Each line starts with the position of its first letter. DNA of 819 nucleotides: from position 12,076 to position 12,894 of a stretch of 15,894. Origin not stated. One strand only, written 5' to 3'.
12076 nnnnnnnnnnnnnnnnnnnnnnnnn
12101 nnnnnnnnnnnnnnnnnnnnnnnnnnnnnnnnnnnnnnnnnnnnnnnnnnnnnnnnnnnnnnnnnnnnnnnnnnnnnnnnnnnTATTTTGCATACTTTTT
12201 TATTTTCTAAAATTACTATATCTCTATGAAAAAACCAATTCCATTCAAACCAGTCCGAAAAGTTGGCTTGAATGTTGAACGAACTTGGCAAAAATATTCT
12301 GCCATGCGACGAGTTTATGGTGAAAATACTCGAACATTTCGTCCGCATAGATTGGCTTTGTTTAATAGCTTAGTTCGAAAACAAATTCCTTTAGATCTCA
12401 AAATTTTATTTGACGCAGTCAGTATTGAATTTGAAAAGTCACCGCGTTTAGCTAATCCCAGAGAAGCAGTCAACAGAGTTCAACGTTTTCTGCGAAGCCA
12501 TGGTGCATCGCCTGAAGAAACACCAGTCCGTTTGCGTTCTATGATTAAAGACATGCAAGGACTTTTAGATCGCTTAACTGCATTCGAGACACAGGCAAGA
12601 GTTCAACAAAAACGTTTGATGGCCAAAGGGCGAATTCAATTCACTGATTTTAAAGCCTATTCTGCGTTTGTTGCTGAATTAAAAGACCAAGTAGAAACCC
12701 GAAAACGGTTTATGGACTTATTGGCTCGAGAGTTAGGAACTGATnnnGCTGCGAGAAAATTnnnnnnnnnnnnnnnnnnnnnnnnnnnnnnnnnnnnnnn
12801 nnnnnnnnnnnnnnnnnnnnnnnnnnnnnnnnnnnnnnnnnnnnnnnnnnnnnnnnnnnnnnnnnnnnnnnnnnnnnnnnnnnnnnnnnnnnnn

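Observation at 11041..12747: Tandem triplet of diverged Arg-rich paralogs, each with its own equally spaced A/T box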

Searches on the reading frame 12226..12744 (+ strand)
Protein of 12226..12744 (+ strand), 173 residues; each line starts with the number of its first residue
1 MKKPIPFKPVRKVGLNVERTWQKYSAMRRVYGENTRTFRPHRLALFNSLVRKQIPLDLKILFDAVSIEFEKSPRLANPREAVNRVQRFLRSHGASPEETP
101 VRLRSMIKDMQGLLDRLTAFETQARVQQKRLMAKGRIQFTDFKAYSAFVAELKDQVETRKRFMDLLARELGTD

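Call 7: search_protein_families(library=pfam, proteins=[window:12226-12744:+], max_evalue=1)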
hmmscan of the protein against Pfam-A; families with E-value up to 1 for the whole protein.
window:12226-12744:+ (173 aa): 1 family
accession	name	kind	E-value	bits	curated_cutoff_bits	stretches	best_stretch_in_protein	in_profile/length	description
PF07445.17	PriC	-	0.021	15.2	23.3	1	100-138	119-157/174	Primosomal replication protein priC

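Call 8: search_protein_families(library=ncbifam, proteins=[window:12226-12744:+], max_evalue=1)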
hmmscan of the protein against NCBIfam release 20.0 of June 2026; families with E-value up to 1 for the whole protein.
window:12226-12744:+ (173 aa): 1 family
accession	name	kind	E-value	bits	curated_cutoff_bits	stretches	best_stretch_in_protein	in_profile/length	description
NF052540.1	CydityrSynMycb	equivalog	0.013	15.1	300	1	104-164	77-137/223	cyclodityrosine synthase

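Call 34: search_protein_families(library=phrogs, proteins=[window:12226-12744:+], max_evalue=1)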
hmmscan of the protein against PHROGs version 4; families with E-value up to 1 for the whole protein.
window:12226-12744:+ (173 aa): 2 families
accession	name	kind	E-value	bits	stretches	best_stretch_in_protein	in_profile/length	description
phrog_17491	-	unknown function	0.012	16.6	1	55-132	53-129/147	-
phrog_20450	-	transcription regulation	0.08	13.7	1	57-97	28-68/187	transcriptional repressor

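Call 35: search_protein_families(library=padloc, proteins=[window:12226-12744:+], max_evalue=1)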
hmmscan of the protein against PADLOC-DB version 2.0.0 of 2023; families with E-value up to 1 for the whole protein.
window:12226-12744:+ (173 aa): 0 families

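Call 58: predict_structure(alignment_id=A3)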
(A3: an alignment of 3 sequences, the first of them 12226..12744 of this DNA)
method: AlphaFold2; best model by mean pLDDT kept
length: 173 residues; sequences in the alignment: 3
mean_pLDDT: 83.6   pTM: 0.75
mean pLDDT of the five models: 83.6, 82.1, 80.4, 80.4, 79.4
residues with pLDDT >= 90: 64; 70-90: 88; 50-70: 9; < 50: 12
segments of 3 or more residues with pLDDT < 50: 2-4, 6-13
pLDDT, mean of each block of 10 residues (from residue 1): 46 68 89 78 88 90 90 80 94 92 94 85 82 85 89 89 91 56
secondary structure, 60 per line:
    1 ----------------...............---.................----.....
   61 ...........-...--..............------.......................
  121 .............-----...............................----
elements in order: H17-31 H35-51 H56-71 H78-91 H98-133 H139-169
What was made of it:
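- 12226..12747 (+): P3, 173 aa, pI 10.8, 12.7% Arg. It is the most diverged member. AlphaFold2 pLDDT 83.6, pTM 0.75, with the same six-helix order as P1 (call 58).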

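Call 60: fold_search(model_id=the predicted structure, library=pdb)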
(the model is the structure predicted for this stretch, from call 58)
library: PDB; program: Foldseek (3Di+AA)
matches with E <= 10: 163; with E <= 0.001: 0
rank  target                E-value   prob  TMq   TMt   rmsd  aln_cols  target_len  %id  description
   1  6zpp                  9.1e-01  0.06  0.15  0.16  19.7       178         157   14  g7941: a virulence factor from Drechmaria coniospora (released 2022-01-19)
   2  8fin_A                1.2e+00  0.09  0.18  0.18  17.8       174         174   11  Multi-state design of two-state switchable hinge proteins (released 2023-08-16)
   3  9s9i_B                1.2e+00  0.63  0.39  0.35  15.0       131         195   11  S. islandicus CdvA (non-polymerising mutant) (released 2026-01-28)
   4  9ddp_D                1.7e+00  0.23  0.35  0.28  21.1       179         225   11  E. coli TonB-ExbBD TonB bound to ExbB chain E (released 2025-07-09)
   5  9qxu_A                1.9e+00  0.06  0.18  0.07  33.1       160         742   13  JetABC DNA loaded state monomer (open) (released 2025-10-01)
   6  8eja_B                2.0e+00  0.28  0.31  0.41   7.9       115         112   16  Computational design of potent and selective inhibitors of Bak and Bax (released 2024-03-20)
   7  5j1g_B                2.0e+00  0.10  0.27  0.22  23.9       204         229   14  Structure of the spectrin repeats 7 and 8 of the plakin domain of plectin (released 2016-07-20)
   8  4ovv_B                2.0e+00  0.07  0.20  0.15  30.9       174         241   10  Crystal Structure of PI3Kalpha in complex with diC4-PIP2 (released 2014-09-03)
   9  5zfp_B                2.0e+00  0.06  0.19  0.16  21.4       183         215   13  Structure of the ExbB/ExbD hexameric complex (released 2018-05-09)
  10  8eja_A                2.1e+00  0.28  0.31  0.41   8.0       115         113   16  Computational design of potent and selective inhibitors of Bak and Bax (released 2024-03-20)
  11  9clb_B                2.2e+00  0.23  0.30  0.40   8.2       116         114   16  Crystal structure of Bak bound to the inhibitory aBAK (released 2025-07-16)
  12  9h1u_B                2.2e+00  0.08  0.19  0.21  14.5       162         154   15  Cryo-EM structure of Heterooligomeric Bacterioferritin (released 2025-10-29)
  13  8q72_A                2.2e+00  0.07  0.19  0.07  30.9       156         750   14  E. coli plasmid-borne JetABCD(E248A) core in a cleavage-competent state (released 2024-01-31)
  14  6sga_F3               2.2e+00  0.07  0.19  0.07  17.2       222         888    7  Body domain of the mt-SSU assemblosome from Trypanosoma brucei (released 2019-09-18)
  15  2ch7_A                2.5e+00  0.08  0.23  0.15  48.4       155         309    8  Crystal structure of the cytoplasmic domain of a bacterial chemoreceptor from Thermotoga maritima (released 2006-04-18)
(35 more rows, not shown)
